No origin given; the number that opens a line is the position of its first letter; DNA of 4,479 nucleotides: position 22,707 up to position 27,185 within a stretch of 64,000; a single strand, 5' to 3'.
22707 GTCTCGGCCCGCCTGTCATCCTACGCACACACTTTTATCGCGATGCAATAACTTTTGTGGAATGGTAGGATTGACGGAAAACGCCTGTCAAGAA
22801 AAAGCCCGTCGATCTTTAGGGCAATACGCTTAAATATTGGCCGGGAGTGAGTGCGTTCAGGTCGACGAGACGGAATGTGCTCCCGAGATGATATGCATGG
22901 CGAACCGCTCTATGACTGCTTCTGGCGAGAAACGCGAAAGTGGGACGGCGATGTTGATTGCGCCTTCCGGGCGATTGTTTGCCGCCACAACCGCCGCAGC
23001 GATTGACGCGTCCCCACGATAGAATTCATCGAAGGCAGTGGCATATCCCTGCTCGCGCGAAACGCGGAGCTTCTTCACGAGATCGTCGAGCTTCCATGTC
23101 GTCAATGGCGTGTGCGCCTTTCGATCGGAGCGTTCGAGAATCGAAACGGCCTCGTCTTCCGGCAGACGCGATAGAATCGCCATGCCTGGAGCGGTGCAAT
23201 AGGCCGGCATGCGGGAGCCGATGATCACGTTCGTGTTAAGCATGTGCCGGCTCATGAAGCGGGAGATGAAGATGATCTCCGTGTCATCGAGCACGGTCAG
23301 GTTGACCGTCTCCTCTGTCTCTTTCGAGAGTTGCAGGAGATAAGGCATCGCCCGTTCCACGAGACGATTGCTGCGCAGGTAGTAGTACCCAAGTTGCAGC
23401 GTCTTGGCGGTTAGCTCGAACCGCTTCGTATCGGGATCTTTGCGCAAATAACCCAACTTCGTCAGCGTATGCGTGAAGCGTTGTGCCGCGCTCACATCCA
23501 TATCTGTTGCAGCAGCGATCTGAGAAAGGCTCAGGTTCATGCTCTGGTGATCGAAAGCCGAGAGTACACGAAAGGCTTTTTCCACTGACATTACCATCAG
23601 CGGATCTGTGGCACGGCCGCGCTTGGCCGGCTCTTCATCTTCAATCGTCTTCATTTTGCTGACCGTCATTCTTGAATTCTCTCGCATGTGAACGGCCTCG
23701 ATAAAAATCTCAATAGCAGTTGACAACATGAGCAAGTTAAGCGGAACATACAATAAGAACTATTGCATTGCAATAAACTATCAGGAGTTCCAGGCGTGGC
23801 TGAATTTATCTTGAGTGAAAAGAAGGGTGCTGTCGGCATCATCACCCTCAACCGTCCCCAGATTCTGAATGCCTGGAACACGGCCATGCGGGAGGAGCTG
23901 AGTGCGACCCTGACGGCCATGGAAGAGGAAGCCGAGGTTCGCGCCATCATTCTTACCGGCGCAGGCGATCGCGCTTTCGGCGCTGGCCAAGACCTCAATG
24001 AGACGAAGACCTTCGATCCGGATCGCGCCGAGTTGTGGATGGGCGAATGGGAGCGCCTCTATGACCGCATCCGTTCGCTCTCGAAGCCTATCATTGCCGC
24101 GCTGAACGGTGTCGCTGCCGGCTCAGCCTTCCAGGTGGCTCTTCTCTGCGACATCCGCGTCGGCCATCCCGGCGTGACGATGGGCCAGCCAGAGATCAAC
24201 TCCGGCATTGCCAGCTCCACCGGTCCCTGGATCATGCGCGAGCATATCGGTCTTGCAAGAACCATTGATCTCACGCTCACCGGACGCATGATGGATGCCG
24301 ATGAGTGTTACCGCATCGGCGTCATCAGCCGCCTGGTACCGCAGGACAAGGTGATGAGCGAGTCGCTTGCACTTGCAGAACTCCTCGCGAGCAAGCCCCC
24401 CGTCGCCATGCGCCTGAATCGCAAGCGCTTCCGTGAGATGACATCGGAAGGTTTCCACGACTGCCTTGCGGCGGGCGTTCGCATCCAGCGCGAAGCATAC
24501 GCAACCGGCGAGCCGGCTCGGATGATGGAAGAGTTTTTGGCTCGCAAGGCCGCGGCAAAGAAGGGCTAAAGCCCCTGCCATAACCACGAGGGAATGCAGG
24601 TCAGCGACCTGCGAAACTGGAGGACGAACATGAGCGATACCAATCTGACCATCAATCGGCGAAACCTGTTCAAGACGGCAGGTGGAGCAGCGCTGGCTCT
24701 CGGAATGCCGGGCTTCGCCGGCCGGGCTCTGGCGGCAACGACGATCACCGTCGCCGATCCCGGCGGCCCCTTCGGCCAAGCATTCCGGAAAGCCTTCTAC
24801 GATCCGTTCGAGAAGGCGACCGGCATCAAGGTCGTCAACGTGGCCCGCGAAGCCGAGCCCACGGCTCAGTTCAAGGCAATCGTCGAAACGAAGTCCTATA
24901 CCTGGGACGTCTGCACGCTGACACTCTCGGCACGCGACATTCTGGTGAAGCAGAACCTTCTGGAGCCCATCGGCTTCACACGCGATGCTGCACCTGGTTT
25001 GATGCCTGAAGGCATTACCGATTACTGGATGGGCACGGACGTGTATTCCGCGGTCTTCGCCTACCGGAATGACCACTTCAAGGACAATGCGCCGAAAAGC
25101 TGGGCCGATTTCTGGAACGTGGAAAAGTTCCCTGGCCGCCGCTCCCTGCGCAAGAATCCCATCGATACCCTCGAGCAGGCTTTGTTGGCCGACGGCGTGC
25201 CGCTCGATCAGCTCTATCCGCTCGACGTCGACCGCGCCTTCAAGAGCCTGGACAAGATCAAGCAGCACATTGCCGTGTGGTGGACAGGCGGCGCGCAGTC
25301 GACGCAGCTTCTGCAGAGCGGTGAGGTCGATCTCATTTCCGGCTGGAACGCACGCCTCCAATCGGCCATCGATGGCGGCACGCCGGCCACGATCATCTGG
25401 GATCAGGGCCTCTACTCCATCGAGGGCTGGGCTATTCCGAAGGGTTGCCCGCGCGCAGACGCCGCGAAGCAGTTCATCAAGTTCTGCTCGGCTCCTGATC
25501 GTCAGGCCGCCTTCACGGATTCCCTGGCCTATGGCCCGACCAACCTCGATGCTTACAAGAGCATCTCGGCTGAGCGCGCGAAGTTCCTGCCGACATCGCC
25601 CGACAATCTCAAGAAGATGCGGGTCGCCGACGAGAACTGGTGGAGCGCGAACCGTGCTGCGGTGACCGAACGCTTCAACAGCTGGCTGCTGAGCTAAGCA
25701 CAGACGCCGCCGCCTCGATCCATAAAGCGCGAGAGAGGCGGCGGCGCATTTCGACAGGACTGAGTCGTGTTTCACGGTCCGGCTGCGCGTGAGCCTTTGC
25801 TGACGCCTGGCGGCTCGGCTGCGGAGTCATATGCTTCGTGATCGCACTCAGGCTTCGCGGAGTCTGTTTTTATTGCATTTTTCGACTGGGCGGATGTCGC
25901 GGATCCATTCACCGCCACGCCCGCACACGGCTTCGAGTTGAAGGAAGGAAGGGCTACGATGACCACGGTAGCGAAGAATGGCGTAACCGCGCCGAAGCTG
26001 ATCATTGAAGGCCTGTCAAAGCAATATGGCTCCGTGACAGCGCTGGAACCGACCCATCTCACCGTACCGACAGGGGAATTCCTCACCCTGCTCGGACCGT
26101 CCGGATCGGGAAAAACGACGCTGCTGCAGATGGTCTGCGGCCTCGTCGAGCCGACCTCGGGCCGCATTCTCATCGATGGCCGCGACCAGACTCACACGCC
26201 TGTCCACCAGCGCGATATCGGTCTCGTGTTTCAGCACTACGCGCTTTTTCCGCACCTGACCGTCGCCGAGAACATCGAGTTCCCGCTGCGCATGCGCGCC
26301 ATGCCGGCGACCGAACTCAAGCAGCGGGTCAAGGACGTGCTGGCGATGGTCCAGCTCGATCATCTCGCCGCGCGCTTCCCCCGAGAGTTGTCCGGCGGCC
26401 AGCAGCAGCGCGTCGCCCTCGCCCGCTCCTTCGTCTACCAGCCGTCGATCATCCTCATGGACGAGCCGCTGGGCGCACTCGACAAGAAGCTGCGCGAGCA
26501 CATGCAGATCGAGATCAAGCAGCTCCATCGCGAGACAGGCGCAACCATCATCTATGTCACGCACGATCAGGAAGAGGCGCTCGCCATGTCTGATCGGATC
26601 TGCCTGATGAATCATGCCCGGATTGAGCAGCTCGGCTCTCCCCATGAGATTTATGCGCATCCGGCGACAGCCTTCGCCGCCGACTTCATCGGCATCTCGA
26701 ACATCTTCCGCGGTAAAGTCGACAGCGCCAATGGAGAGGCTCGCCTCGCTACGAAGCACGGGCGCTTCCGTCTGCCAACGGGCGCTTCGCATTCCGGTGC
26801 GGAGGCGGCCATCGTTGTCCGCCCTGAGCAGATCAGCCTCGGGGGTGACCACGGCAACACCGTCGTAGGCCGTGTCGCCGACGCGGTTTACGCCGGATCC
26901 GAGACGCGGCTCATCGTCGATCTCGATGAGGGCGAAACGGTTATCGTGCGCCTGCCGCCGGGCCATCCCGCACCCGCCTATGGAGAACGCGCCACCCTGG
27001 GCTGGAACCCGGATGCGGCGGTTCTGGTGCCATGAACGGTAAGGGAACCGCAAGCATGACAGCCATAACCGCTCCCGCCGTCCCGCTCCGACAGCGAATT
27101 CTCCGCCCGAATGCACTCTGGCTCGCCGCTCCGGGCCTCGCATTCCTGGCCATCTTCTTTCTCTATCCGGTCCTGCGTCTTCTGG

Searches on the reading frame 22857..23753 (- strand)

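Call 51: search_protein_families(library=pfam, proteins=[window:22857-23753:-], max_evalue=0.00001)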
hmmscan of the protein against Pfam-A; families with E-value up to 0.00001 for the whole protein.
window:22857-23753:- (298 aa): 2 families
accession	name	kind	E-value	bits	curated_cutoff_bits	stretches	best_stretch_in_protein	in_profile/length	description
PF01614.24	IclR_C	-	2.5e-37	128.6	24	1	125-296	3-173/174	Bacterial transcriptional regulator IclR C-terminal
PF09339.16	HTH_IclR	-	6.1e-14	52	22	1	56-107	1-52/52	IclR helix-turn-helix domain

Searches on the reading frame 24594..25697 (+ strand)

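Call 51: search_protein_families(library=pfam, proteins=[window:24594-25697:+], max_evalue=0.00001)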
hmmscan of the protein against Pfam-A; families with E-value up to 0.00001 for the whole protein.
window:24594-25697:+ (367 aa): 4 families
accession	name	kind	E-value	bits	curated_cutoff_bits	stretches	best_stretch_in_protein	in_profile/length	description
PF13416.11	SBP_bac_8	-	1.7e-47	163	27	1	68-328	2-273/279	Bacterial extracellular solute-binding protein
PF01547.30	SBP_bac_1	-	3.2e-18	67.2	26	1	61-304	7-306/307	Bacterial extracellular solute-binding protein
PF13343.11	SBP_bac_6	-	1e-09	38.6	24.6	1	117-335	24-238/245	Bacterial extracellular solute-binding protein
PF13531.11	SBP_bac_11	-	5.2e-08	33.4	25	1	61-309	10-223/227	Bacterial extracellular solute-binding protein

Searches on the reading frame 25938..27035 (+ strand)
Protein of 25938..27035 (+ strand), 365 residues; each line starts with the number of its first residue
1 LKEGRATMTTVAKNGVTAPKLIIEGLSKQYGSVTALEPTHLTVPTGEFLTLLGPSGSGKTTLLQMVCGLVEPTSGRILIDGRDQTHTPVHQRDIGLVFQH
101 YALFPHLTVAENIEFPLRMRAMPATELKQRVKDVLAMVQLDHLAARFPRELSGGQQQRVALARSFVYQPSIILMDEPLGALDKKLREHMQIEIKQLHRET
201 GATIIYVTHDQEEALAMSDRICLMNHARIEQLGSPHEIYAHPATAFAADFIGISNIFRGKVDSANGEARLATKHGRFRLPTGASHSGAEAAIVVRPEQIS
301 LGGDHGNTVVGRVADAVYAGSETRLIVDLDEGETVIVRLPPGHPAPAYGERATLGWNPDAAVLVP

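Call 31: search_protein_families(library=pfam, proteins=[window:25938-27035:+], max_evalue=0.0001)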
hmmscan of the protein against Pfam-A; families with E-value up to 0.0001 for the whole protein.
window:25938-27035:+ (365 aa): 2 families
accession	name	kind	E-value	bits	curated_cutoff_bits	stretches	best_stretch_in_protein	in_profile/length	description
PF00005.33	ABC_tran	-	4.2e-37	128.2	25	1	37-178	2-136/137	ABC transporter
PF08402.16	TOBE_2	-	2.6e-18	66.3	21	1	293-363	2-75/76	TOBE domain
